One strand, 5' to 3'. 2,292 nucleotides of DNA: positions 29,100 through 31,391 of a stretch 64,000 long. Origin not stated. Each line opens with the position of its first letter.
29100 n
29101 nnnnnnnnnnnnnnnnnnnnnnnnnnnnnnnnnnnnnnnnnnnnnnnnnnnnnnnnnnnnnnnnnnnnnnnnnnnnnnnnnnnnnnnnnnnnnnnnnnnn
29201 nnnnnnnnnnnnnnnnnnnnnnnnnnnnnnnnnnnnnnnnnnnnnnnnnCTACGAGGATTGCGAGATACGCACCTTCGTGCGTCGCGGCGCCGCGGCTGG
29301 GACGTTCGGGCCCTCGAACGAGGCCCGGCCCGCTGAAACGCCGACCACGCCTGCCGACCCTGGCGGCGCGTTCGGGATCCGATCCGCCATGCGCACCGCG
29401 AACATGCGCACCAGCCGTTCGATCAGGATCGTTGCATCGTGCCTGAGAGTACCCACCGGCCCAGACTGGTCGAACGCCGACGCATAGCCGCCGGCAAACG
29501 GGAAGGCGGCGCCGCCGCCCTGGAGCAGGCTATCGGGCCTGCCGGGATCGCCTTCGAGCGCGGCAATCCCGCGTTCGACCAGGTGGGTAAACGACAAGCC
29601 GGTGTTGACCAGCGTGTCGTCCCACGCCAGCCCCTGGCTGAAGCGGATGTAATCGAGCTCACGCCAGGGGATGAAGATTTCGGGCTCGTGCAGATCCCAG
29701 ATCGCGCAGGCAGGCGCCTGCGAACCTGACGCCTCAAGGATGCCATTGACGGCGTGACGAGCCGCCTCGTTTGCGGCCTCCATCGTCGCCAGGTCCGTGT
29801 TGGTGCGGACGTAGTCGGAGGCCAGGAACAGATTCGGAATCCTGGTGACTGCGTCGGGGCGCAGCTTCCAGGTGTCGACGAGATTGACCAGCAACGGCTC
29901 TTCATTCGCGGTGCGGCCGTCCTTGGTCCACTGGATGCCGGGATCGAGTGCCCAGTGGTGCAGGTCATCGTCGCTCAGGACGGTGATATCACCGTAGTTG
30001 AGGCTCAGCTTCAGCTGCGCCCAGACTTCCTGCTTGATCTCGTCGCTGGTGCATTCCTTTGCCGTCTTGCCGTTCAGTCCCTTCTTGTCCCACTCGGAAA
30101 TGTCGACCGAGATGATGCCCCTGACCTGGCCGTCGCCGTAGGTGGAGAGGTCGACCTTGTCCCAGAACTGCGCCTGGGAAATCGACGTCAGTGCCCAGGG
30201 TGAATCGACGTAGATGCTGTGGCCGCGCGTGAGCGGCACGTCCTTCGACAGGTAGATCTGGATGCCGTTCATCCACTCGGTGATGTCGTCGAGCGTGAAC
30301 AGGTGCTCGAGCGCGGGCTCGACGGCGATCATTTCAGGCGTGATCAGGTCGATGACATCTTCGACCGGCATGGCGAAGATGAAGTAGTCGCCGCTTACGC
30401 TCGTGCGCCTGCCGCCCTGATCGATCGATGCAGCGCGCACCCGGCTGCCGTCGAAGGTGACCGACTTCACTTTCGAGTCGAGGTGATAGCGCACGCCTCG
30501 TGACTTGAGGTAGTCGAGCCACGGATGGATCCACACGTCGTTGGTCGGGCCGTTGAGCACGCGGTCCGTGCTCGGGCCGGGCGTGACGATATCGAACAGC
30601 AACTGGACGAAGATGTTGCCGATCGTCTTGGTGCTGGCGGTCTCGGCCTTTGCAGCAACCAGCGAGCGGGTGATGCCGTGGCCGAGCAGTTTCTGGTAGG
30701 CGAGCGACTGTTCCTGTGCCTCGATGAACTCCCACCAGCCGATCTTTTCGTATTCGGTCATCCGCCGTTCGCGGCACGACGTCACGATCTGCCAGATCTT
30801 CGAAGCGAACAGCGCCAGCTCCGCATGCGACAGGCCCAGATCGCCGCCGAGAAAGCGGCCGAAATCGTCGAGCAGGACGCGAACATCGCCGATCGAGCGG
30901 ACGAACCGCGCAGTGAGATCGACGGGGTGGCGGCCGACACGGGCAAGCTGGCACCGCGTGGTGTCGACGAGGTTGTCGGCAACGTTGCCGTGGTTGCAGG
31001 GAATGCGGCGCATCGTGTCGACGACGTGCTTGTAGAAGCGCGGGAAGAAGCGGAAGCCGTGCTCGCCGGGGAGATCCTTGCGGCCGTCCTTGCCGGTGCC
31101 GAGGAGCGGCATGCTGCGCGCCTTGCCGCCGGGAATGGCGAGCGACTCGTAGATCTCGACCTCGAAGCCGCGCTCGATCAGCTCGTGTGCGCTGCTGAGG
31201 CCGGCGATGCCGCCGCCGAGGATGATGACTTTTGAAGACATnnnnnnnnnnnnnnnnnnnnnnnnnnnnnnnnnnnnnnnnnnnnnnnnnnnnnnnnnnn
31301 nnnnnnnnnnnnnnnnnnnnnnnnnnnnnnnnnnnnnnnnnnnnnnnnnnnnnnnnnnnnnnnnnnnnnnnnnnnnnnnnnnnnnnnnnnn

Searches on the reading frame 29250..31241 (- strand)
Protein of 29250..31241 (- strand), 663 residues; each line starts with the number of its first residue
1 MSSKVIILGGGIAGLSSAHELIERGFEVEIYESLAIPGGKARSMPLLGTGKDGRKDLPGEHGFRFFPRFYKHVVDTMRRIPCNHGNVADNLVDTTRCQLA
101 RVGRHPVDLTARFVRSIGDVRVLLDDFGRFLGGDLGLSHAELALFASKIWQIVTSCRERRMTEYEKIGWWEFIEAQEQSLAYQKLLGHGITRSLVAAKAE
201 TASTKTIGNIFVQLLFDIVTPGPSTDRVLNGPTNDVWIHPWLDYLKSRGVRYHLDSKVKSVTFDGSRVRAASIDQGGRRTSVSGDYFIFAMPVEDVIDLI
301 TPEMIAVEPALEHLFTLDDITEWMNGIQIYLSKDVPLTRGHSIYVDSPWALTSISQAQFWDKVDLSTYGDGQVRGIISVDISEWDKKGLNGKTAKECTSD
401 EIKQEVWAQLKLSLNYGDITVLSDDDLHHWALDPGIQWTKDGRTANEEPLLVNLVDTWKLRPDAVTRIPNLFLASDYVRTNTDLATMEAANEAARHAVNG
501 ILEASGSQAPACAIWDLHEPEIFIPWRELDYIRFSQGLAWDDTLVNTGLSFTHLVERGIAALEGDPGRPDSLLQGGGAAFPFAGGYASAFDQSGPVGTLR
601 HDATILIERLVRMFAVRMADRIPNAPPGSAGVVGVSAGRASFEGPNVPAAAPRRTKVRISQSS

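Call 8: search_protein_families(library=pfam, proteins=[window:29250-31241:-], max_evalue=0.01)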
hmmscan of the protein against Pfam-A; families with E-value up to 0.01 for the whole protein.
window:29250-31241:- (663 aa): 10 families
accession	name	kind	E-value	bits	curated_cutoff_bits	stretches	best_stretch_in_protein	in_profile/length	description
PF01593.30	Amino_oxidase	-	5.7e-17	62.6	19.8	1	12-501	1-442/443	Flavin containing amine oxidoreductase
PF13450.12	NAD_binding_8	-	1.3e-09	38.6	21.9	1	7-79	1-67/68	NAD(P)-binding Rossmann-like domain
PF01266.30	DAO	-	5.2e-07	29.9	27.9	1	4-43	1-42/353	FAD dependent oxidoreductase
PF06100.17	MCRA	-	3.7e-06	26.5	23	0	4-44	3-47/495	MCRA family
PF07992.20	Pyr_redox_2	-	4.6e-05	23.4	26.1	1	4-32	2-30/291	Pyridine nucleotide-disulphide oxidoreductase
PF12831.13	FAD_oxidored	-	0.00043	20.1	27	0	5-44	2-41/416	FAD dependent oxidoreductase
PF03486.20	HI0933_like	-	0.0012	18.8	50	0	4-41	2-39/244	HI0933-like protein Rossmann domain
PF00890.30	FAD_binding_2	-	0.0025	17.5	20.4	1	5-32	2-29/414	FAD binding domain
PF01494.25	FAD_binding_3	-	0.0038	17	22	0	4-34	3-33/349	FAD binding domain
PF00070.33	Pyr_redox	-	0.0053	17.7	22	0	4-32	1-29/82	Pyridine nucleotide-disulphide oxidoreductase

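Call 9: search_protein_families(library=ncbifam, proteins=[window:29250-31241:-], max_evalue=0.01)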
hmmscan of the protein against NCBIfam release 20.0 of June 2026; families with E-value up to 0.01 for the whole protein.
window:29250-31241:- (663 aa): 40 families (the best 25 are shown)
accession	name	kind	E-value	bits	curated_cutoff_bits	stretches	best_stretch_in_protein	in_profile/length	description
TIGR03467.1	HpnE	equivalog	2.3e-22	79.9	283.05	3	5-44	1-40/430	hydroxysqualene dehydroxylase HpnE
TIGR02732.1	zeta_caro_desat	equivalog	1.2e-15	57.4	622.15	1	4-302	1-291/474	9,9'-di-cis-zeta-carotene desaturase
TIGR02731.1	phytoene_desat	equivalog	1.5e-09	37.1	569.4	1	229-304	207-284/453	15-cis-phytoene desaturase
NF005548.0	PRK07208.1-4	equivalog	1.2e-08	34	389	1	3-46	4-47/488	hypothetical protein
NF005560.0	PRK07233.1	equivalog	1.7e-08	33.8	252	1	4-44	2-42/435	hypothetical protein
NF045637.1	carotdesatCrtDProt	equivalog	1.7e-08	33.4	580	1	5-46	1-42/485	1-hydroxycarotenoid 3,4-desaturase CrtD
NF005547.0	PRK07208.1-3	equivalog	6.2e-08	31.8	380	1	4-69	6-64/465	hypothetical protein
TIGR02733.1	desat_CrtD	equivalog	1.4e-06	27.3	549.7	1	3-41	2-40/492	C-3',4' desaturase CrtD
TIGR03197.1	MnmC_Cterm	equivalog_domain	1.7e-06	27.4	174.2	1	4-41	1-38/400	FAD-dependent 5-carboxymethylaminomethyl-2-thiouridine(34) oxidoreductase MnmC1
NF005546.0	PRK07208.1-2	equivalog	3.7e-06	25.8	418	0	245-301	262-320/527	hypothetical protein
NF005549.0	PRK07208.1-5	equivalog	4.2e-06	25.5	587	1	246-303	261-319/534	hypothetical protein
TIGR01316.1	gltA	equivalog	4.4e-06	25.8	471.75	1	3-39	134-170/449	NADPH-dependent glutamate synthase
NF009410.0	PRK12771.1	subfamily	1.1e-05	24.3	516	1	3-40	139-176/566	NAD(P)-binding protein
NF058655.1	CrtID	equivalog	4.3e-05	22.5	640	1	5-44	1-40/478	bifunctional phytoene desaturase/3,4-desaturase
NF005720.0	PRK07538.1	subfamily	4.8e-05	22.4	400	1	3-33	3-33/418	hypothetical protein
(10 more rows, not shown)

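Call 53: search_solved_structures(query=window:29250-31238:-, max_evalue=0.001)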
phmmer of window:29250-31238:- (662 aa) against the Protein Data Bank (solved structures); distinct sequences matched with E-value up to 0.001: 2.
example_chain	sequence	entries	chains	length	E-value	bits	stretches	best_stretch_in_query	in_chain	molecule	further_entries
5mog_A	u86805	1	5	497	0.00083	21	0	232-303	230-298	Phytoene dehydrogenase, chloroplastic/chromoplastic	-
2jae_A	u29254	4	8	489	0.00084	20.9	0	2-83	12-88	L-AMINO ACID OXIDASE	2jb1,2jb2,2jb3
